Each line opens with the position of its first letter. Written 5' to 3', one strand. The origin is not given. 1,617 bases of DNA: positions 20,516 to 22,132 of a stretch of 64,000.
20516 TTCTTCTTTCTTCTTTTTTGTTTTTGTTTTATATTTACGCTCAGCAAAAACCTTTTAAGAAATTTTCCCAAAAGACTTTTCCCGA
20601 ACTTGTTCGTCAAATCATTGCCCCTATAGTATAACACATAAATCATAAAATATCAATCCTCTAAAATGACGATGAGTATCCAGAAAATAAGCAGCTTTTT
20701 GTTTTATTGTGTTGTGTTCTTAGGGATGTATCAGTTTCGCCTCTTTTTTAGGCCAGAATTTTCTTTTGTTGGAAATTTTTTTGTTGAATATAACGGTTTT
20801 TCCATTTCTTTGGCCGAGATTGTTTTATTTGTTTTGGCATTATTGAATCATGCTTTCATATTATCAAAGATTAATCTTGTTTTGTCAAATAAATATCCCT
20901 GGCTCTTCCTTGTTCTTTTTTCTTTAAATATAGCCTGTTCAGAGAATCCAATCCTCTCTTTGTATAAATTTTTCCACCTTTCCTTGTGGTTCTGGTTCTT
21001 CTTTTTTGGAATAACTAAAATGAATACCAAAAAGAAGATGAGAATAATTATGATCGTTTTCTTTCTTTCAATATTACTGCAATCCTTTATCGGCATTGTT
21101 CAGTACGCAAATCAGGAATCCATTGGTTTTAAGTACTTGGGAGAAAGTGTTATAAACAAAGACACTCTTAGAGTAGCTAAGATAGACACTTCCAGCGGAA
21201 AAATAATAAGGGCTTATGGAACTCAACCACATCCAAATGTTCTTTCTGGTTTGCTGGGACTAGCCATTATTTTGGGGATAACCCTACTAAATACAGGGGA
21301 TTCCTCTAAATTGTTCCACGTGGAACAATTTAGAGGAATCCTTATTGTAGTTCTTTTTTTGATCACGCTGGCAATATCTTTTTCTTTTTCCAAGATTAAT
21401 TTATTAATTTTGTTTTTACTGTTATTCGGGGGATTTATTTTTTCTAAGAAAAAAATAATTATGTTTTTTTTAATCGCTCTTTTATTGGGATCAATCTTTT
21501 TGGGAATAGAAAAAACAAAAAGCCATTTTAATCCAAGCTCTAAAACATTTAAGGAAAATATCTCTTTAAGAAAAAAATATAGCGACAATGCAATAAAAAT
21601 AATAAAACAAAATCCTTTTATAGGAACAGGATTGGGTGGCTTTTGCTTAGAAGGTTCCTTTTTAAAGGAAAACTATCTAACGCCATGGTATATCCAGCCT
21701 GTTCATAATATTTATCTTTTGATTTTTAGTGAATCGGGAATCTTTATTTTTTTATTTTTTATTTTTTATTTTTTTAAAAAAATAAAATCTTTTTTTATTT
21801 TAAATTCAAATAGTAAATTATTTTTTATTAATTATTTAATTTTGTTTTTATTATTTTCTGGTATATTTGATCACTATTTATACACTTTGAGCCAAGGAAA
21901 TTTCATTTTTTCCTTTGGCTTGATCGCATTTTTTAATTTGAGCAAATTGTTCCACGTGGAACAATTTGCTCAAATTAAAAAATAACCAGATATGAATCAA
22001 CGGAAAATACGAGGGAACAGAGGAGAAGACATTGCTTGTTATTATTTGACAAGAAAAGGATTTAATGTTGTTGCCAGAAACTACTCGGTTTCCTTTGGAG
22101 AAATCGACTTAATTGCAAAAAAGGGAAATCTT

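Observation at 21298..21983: Two long perfect palindromes (44 and 56 bp) sharing a 24-bp CACGTG-centred core, in frame inside an O-antigen-ligase-like gene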

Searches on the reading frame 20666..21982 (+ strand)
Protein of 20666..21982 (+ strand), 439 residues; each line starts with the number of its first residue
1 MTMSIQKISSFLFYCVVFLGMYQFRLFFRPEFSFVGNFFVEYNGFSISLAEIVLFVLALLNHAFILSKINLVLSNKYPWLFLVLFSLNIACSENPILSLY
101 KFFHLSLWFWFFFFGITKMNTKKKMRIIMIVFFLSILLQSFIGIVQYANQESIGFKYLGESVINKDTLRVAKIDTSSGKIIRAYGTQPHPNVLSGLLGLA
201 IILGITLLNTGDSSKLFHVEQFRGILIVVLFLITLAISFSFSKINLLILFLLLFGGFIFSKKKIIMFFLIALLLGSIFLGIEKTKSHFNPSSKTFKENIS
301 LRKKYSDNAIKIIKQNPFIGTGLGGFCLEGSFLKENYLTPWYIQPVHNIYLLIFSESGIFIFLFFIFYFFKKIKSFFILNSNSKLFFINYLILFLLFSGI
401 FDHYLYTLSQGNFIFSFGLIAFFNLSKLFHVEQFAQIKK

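Call 7: search_protein_families(library=pfam, proteins=[window:20666-21982:+], max_evalue=0.01)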
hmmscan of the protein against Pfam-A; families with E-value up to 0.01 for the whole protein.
window:20666-21982:+ (439 aa): 1 family
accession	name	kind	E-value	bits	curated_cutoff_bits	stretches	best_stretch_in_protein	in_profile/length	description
PF04932.20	Wzy_C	-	1.3e-14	54.7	31.7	1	227-366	2-149/149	O-Antigen ligase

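Call 18: find_homologous_proteins(query=window:20666-21982:+, max_evalue=0.00001)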
Query window:20666-21982:+ (439 aa): 219 proteins with E <= 0.00001 among 8000 candidates; the best 120 are listed.
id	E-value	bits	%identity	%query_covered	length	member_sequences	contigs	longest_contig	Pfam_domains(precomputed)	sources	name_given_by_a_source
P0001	2.2e-169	582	100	64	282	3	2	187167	PF04932.21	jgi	jgi:hypothetical protein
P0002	1.5e-49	188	32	98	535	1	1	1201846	PF04932.21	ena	-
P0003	7.5e-36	143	34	69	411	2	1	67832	PF04932.21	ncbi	ncbi:MAG: O-antigen ligase family protein [Patescibacteria group bacterium]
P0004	4.0e-33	134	32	89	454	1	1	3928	PF04932.21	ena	-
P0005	5.5e-32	130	30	94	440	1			PF04932.21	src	-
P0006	5.3e-31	127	36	57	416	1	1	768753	PF04932.21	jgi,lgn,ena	-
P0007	2.0e-29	121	30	95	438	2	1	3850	PF04932.21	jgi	-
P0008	1.5e-28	118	36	70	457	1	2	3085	PF04932.21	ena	-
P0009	1.6e-28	118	29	94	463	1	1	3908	PF04932.21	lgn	-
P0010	1.8e-28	118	30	94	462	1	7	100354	PF04932.21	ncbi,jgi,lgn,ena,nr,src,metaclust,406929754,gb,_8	ncbi:MAG: O-Antigen Polymerase family [uncultured bacterium]|nr:MAG: O-Antigen Polymerase family [un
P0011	2.3e-28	118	30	93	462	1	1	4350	PF04932.21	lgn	-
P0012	4.0e-28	117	32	78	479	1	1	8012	PF04932.21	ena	-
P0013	5.3e-28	117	37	68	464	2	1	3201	PF04932.21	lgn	-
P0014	1.3e-27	115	36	70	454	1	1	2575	PF04932.21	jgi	-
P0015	1.5e-27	115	34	53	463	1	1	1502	PF04932.21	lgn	-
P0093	1.2e-19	89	32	69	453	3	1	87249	PF04932.21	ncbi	-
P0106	1.8e-18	85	25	72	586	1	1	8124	PF04932.21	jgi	jgi:hypothetical protein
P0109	4.2e-18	84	33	62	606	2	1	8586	-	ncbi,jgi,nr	ncbi:MAG: hypothetical protein ACD_56C00096G0006 [uncultured bacterium]|nr:MAG: hypothetical protein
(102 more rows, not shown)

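Call 21: find_encoding_contigs(protein=P0001, flank=10000, max_places=3)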
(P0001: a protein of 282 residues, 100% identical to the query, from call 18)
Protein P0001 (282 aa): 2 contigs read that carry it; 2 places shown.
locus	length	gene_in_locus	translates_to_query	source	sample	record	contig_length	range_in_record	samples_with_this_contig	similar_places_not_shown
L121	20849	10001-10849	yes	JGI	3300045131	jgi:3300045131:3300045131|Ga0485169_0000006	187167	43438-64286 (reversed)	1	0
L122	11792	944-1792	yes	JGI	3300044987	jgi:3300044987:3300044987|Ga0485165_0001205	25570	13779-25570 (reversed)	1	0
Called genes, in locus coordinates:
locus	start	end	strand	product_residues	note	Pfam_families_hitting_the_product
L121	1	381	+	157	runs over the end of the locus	PF02502:LacAB_rpiB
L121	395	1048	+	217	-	PF00215:OMPdecase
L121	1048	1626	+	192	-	PF13580:SIS_2 (faint), PF01380:SIS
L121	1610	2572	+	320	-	PF13793:Pribosyltran_N, PF00156:Pribosyltran (weak), PF14572:Pribosyl_synth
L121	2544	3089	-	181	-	-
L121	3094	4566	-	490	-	PF01425:Amidase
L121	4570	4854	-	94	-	PF02686:GatC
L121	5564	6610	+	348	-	PF23473:LysM3_LYK4_5 (faint), PF01476:LysM, PF05257:CHAP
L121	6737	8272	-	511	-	PF13541:ChlI, PF00493:MCM (faint), PF01078:Mg_chelatase, PF05496:RuvB_N (faint), PF00158:Sigma54_activat (faint), PF07728:AAA_5 (faint), PF13335:Mg_chelatase_C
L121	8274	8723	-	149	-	PF01252:Peptidase_A8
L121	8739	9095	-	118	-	PF01258:zf-dskA_traR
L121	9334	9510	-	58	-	-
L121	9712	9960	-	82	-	-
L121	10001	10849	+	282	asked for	PF04932:Wzy_C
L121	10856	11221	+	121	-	PF08378:NERD (weak), PF02021:UPF0102, PF01939:NucS_C (weak)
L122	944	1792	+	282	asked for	PF04932:Wzy_C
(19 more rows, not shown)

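Call 25: find_encoding_contigs(protein=P0002, flank=10000, max_places=1)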
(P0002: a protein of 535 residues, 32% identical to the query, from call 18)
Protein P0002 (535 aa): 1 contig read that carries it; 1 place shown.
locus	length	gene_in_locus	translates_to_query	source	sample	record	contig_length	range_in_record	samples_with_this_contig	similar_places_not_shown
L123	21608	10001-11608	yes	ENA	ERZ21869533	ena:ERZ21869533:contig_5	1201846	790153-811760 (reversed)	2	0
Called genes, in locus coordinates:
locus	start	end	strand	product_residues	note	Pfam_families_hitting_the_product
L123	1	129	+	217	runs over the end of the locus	PF00215:OMPdecase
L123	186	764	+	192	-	PF01380:SIS, PF13580:SIS_2 (weak)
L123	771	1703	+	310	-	PF13793:Pribosyltran_N, PF00156:Pribosyltran (weak), PF14572:Pribosyl_synth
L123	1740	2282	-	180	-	-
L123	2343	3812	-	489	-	PF01425:Amidase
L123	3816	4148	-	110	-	PF02686:GatC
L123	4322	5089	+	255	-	-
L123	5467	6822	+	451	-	PF01476:LysM, PF23473:LysM3_LYK4_5 (faint), PF01476:LysM, PF05257:CHAP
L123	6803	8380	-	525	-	PF13541:ChlI, PF00493:MCM (faint), PF00158:Sigma54_activat (faint), PF01078:Mg_chelatase, PF07728:AAA_5, PF13335:Mg_chelatase_C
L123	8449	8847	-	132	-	PF01252:Peptidase_A8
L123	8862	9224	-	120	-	PF01258:zf-dskA_traR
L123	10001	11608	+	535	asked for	PF04932:Wzy_C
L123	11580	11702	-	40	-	-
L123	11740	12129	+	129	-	PF08378:NERD (weak), PF02021:UPF0102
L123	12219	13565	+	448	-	PF01743:PolyA_pol, PF12627:PolyA_pol_RNAbd, PF01966:HD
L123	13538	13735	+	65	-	-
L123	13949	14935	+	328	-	PF00398:RrnaAD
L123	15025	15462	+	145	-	-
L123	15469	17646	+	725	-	-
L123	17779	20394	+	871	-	-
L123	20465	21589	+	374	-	-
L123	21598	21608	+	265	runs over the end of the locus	PF12666:PrgI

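Call 26: find_encoding_contigs(protein=P0106, flank=10000, max_places=1)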
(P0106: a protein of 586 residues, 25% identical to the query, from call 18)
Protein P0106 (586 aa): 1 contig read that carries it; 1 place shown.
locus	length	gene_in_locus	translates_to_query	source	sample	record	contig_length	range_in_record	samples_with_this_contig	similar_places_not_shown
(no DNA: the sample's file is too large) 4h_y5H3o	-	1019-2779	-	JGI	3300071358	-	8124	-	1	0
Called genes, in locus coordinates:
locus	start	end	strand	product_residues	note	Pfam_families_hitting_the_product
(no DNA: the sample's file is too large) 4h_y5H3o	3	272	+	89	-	?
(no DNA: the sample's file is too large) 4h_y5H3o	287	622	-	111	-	PF02033:RBFA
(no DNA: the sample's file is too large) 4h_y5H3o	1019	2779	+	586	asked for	PF04932:Wzy_C (weak)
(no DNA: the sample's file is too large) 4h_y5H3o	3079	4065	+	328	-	PF18884:TSP3_bac (weak)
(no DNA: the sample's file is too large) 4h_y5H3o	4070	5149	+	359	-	-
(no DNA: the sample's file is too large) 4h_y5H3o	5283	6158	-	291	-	-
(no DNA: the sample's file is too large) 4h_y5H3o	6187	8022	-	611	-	PF06480:FtsH_ext, PF00004:AAA, PF07728:AAA_5 (faint), PF17862:AAA_lid_3, PF01434:Peptidase_M41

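Call 27: find_encoding_contigs(protein=P0109, flank=10000, max_places=1)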
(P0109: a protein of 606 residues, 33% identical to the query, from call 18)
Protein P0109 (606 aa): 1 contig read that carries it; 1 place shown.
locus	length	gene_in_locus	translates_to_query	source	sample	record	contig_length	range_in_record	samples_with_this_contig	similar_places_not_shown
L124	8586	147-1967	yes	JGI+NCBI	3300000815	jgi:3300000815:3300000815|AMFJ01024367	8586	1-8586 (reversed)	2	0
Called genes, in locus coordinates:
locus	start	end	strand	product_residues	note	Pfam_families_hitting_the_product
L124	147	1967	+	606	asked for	-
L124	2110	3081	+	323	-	PF18884:TSP3_bac (faint)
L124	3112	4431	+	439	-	-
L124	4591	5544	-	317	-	-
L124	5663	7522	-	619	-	PF06480:FtsH_ext, PF06068:TIP49 (weak), PF00004:AAA, PF17862:AAA_lid_3, PF01434:Peptidase_M41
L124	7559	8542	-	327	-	PF01171:ATP_bind_3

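Call 28: find_encoding_contigs(protein=P0093, flank=10000, max_places=1)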
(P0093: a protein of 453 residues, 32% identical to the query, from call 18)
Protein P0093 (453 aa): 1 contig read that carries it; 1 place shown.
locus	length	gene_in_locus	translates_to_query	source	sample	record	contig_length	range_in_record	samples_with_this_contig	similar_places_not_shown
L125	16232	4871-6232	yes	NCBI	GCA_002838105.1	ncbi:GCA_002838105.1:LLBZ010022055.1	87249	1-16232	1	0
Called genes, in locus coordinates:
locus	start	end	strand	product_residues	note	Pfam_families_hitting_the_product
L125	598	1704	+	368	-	PF00149:Metallophos, PF12850:Metallophos_2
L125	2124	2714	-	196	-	PF03167:UDG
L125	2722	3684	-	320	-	PF01368:DHH, PF02272:DHHA1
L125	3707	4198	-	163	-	PF02033:RBFA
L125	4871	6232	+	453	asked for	PF04932:Wzy_C (weak)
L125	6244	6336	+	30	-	-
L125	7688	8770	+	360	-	-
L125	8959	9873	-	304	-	-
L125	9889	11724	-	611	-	PF06480:FtsH_ext (weak), PF00004:AAA, PF07728:AAA_5 (weak), PF23902:AAA_lid_PRS2_C (faint), PF17862:AAA_lid_3, PF01434:Peptidase_M41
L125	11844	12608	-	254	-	PF01171:ATP_bind_3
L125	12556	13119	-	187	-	PF00625:Guanylate_kin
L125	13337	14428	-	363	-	PF21710:Spt6_S1 (faint), PF00575:S1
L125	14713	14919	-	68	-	-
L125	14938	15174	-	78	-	-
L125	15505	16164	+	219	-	PF13483:Lactamase_B_3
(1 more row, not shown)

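Call 49: find_encoding_contigs(protein=P0122, flank=10000, max_places=2)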
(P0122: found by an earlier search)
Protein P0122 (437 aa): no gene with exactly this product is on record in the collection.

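Call 50: find_encoding_contigs(protein=P0121, flank=10000, max_places=2)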
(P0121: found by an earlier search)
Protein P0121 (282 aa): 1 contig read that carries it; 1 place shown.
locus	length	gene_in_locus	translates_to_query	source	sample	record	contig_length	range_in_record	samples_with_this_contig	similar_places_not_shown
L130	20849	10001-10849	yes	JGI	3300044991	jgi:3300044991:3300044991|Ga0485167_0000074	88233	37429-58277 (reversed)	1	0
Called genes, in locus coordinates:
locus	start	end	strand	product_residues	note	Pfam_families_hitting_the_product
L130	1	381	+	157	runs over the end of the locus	PF02502:LacAB_rpiB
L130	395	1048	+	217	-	PF00215:OMPdecase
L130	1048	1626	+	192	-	PF13580:SIS_2 (faint), PF01380:SIS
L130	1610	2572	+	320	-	PF13793:Pribosyltran_N, PF00156:Pribosyltran (weak), PF14572:Pribosyl_synth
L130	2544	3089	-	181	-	-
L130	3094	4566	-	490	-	PF01425:Amidase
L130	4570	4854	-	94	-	PF02686:GatC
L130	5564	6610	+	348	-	PF23473:LysM3_LYK4_5 (faint), PF01476:LysM, PF05257:CHAP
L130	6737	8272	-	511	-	PF13541:ChlI, PF00493:MCM (faint), PF01078:Mg_chelatase, PF05496:RuvB_N (faint), PF00158:Sigma54_activat (faint), PF07728:AAA_5 (faint), PF13335:Mg_chelatase_C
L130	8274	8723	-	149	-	PF01252:Peptidase_A8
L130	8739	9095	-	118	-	PF01258:zf-dskA_traR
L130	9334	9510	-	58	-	-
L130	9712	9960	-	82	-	-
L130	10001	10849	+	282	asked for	PF04932:Wzy_C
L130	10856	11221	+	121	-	PF08378:NERD (weak), PF02021:UPF0102, PF01939:NucS_C (weak)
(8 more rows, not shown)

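Call 61: find_encoding_contigs(protein=P0003, flank=10000, max_places=1)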
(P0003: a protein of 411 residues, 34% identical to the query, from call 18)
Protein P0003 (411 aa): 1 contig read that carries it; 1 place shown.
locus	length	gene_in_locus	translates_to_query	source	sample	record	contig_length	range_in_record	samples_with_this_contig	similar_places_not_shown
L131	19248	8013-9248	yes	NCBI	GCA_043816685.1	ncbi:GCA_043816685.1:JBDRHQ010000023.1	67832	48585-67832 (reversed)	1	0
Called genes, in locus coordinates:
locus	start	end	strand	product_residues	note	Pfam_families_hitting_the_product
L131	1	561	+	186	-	PF00156:Pribosyltran, PF14572:Pribosyl_synth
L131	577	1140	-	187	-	-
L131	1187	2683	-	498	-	PF01425:Amidase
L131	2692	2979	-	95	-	PF02686:GatC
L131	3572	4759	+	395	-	PF01476:LysM, PF23473:LysM3_LYK4_5 (weak), PF01476:LysM, PF05257:CHAP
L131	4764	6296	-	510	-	PF13541:ChlI, PF00493:MCM (weak), PF05496:RuvB_N (faint), PF01078:Mg_chelatase, PF07728:AAA_5 (weak), PF13335:Mg_chelatase_C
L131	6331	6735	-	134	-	PF01252:Peptidase_A8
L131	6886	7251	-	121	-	PF01258:zf-dskA_traR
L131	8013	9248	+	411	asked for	PF04932:Wzy_C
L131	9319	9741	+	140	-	PF08378:NERD (weak), PF02021:UPF0102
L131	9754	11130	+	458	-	PF00149:Metallophos (weak)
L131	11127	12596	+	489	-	PF01743:PolyA_pol, PF12627:PolyA_pol_RNAbd, PF01966:HD, PF13735:tRNA_NucTran2_2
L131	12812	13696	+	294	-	PF00398:RrnaAD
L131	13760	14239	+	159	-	-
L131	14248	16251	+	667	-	-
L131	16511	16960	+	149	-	-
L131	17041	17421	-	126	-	-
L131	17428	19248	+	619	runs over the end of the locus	-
